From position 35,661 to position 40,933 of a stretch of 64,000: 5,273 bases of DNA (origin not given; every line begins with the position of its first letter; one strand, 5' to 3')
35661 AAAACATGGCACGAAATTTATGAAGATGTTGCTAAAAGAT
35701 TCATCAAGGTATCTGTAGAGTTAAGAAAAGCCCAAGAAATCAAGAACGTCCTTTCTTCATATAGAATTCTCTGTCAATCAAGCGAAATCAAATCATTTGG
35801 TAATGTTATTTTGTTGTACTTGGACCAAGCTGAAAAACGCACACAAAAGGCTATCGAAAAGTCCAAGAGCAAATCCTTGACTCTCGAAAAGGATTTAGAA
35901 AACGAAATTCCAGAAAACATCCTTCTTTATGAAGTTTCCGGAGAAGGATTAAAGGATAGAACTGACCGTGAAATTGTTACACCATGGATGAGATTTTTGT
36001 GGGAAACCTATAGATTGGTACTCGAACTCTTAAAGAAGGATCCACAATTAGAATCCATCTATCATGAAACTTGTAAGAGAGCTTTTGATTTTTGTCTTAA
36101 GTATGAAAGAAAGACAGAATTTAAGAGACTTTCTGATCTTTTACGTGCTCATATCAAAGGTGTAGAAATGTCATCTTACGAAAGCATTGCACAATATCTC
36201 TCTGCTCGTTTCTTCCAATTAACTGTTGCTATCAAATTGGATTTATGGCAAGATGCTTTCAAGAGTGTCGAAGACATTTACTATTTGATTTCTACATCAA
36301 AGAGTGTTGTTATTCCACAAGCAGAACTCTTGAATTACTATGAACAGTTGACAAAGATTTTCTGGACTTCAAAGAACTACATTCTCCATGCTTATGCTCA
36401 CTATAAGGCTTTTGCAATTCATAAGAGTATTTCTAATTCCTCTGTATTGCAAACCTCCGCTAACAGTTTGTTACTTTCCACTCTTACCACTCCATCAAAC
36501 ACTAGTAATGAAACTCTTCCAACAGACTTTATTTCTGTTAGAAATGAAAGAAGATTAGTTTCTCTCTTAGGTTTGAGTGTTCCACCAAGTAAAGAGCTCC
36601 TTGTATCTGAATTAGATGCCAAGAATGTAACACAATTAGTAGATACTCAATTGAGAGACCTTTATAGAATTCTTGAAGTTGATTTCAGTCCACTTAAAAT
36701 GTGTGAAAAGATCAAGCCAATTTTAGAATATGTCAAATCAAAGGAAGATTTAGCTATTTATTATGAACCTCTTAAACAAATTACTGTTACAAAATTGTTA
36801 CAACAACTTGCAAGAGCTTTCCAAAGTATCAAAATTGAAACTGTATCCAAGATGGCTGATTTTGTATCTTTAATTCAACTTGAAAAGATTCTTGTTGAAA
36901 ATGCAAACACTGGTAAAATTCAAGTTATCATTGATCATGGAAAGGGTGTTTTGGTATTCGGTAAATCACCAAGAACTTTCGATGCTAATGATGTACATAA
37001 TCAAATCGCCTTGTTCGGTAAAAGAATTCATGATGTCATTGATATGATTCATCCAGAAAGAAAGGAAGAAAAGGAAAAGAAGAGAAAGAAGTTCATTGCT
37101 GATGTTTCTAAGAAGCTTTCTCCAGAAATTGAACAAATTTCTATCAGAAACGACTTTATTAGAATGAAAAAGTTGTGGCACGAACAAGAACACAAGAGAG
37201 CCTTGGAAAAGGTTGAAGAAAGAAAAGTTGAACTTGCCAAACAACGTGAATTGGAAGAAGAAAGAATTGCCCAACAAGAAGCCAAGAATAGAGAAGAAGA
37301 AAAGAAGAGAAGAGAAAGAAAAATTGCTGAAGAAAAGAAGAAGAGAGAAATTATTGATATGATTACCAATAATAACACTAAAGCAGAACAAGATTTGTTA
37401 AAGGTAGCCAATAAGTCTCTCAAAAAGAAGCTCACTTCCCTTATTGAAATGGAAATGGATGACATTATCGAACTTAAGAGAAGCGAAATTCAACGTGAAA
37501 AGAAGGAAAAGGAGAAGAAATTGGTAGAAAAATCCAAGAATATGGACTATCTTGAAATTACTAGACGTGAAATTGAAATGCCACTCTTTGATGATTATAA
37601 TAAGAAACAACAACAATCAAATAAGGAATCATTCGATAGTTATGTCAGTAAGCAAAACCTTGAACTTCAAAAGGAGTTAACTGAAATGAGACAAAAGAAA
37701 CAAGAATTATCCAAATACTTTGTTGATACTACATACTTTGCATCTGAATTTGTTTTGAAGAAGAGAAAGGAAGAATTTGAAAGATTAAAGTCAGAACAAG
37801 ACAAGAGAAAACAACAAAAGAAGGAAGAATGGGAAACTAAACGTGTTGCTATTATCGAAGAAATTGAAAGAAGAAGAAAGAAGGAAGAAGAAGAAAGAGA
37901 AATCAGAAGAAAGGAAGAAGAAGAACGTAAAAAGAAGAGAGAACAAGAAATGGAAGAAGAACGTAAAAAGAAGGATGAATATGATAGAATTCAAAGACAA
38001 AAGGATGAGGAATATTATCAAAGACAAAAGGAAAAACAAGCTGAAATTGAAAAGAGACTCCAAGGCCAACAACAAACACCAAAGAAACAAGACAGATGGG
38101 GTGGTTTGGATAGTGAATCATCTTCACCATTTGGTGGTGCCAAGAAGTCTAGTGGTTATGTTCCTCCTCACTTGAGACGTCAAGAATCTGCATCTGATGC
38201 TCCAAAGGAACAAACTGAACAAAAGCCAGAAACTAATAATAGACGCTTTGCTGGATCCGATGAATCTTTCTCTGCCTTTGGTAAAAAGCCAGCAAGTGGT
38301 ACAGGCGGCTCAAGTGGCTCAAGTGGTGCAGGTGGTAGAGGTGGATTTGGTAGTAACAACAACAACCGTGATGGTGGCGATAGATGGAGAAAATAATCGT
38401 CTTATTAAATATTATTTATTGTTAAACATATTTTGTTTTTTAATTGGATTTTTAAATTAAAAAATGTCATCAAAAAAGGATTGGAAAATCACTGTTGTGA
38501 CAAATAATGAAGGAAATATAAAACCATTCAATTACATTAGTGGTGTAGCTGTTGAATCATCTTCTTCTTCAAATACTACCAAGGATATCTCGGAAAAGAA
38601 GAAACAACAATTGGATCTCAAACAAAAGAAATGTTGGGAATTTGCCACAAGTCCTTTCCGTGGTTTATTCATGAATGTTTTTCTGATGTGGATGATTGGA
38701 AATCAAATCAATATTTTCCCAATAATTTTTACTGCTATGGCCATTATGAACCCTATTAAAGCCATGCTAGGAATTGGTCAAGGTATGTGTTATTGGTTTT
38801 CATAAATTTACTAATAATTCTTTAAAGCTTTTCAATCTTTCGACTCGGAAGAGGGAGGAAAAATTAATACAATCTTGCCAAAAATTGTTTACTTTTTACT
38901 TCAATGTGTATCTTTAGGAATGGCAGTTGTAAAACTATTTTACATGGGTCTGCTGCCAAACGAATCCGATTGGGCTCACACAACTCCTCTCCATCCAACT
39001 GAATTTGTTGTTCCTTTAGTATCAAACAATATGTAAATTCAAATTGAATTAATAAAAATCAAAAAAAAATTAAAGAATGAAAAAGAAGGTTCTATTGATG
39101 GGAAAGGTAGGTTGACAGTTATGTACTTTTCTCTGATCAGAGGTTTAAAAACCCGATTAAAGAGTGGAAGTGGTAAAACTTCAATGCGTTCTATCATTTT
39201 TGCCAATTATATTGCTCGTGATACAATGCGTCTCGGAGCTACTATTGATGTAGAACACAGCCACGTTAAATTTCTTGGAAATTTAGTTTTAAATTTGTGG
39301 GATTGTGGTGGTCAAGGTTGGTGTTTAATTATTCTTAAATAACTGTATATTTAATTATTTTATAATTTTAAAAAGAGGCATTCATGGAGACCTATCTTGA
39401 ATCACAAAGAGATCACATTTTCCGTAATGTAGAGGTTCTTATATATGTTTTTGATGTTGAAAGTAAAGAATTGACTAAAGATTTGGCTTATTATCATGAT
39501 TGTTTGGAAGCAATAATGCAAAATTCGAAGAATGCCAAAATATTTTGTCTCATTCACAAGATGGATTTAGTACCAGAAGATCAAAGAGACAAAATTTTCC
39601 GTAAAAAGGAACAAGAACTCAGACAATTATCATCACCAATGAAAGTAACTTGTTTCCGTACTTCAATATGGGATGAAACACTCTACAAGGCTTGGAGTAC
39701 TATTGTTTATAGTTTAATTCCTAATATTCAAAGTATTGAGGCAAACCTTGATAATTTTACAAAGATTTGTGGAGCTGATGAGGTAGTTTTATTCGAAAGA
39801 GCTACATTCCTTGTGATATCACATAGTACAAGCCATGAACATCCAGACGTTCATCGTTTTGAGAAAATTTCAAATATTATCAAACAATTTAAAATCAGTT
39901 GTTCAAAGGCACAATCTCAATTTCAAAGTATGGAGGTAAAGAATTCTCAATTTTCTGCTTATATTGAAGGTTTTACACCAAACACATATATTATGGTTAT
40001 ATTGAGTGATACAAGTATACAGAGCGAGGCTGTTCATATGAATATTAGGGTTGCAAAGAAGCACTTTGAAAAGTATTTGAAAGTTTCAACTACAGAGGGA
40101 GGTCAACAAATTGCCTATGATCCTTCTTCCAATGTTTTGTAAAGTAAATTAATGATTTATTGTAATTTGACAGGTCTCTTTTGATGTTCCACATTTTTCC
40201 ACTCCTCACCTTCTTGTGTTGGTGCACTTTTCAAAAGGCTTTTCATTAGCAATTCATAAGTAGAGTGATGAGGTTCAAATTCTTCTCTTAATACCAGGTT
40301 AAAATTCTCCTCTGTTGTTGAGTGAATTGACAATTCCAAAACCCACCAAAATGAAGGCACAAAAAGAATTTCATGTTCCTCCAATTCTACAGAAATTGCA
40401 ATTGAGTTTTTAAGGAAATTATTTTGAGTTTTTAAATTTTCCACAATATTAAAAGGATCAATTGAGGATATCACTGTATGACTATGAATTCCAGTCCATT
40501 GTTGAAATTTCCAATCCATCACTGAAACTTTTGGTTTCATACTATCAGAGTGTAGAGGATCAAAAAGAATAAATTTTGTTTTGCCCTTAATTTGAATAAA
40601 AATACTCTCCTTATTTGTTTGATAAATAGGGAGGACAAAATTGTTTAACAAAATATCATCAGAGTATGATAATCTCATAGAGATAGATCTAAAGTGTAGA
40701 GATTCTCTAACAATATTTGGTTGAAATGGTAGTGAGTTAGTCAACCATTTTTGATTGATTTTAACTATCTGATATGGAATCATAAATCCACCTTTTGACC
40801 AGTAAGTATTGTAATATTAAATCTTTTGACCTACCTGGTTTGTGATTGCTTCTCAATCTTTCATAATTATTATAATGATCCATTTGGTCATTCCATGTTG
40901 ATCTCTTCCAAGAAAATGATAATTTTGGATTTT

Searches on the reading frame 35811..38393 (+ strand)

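Call 21: search_protein_families(library=pfam, proteins=[window:35811-38393:+], max_evalue=0.01)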
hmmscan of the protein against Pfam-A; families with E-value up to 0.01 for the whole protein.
window:35811-38393:+ (861 aa): 2 families
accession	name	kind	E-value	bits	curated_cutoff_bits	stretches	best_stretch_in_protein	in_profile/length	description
PF22591.2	eIF3a_PCI_TPR-like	-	1.8e-82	277.8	27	1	3-295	88-389/390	eIF3a, PCI domain, TPR-like region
PF01399.33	PCI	-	6.3e-09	36.4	22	1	310-385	10-84/84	PCI domain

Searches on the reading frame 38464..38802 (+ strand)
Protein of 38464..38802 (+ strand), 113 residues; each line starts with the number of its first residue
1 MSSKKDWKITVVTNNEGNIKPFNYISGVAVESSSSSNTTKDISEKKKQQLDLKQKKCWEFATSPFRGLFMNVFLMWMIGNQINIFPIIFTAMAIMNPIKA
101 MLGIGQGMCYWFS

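Call 21: search_protein_families(library=pfam, proteins=[window:38464-38802:+], max_evalue=0.01)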
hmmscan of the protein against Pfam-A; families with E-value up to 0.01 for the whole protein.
window:38464-38802:+ (113 aa): 1 family
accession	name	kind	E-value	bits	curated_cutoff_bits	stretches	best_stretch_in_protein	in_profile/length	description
PF06417.17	EMC4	-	1.6e-20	73.7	25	1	45-106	2-63/118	ER membrane protein complex subunit 4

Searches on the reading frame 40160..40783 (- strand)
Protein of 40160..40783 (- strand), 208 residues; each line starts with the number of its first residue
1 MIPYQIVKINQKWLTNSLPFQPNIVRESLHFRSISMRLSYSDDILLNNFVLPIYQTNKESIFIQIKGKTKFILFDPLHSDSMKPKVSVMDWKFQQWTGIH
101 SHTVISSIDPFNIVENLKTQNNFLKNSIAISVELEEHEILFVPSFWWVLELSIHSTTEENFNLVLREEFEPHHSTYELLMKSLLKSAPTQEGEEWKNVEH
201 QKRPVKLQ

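Call 21: search_protein_families(library=pfam, proteins=[window:40160-40783:-], max_evalue=0.01)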
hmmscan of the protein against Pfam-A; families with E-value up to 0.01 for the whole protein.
window:40160-40783:- (208 aa): 1 family
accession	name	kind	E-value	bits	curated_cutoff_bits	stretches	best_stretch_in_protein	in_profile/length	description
PF13621.12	Cupin_8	-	7.8e-10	39.5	27.4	1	58-147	152-229/252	Cupin-like domain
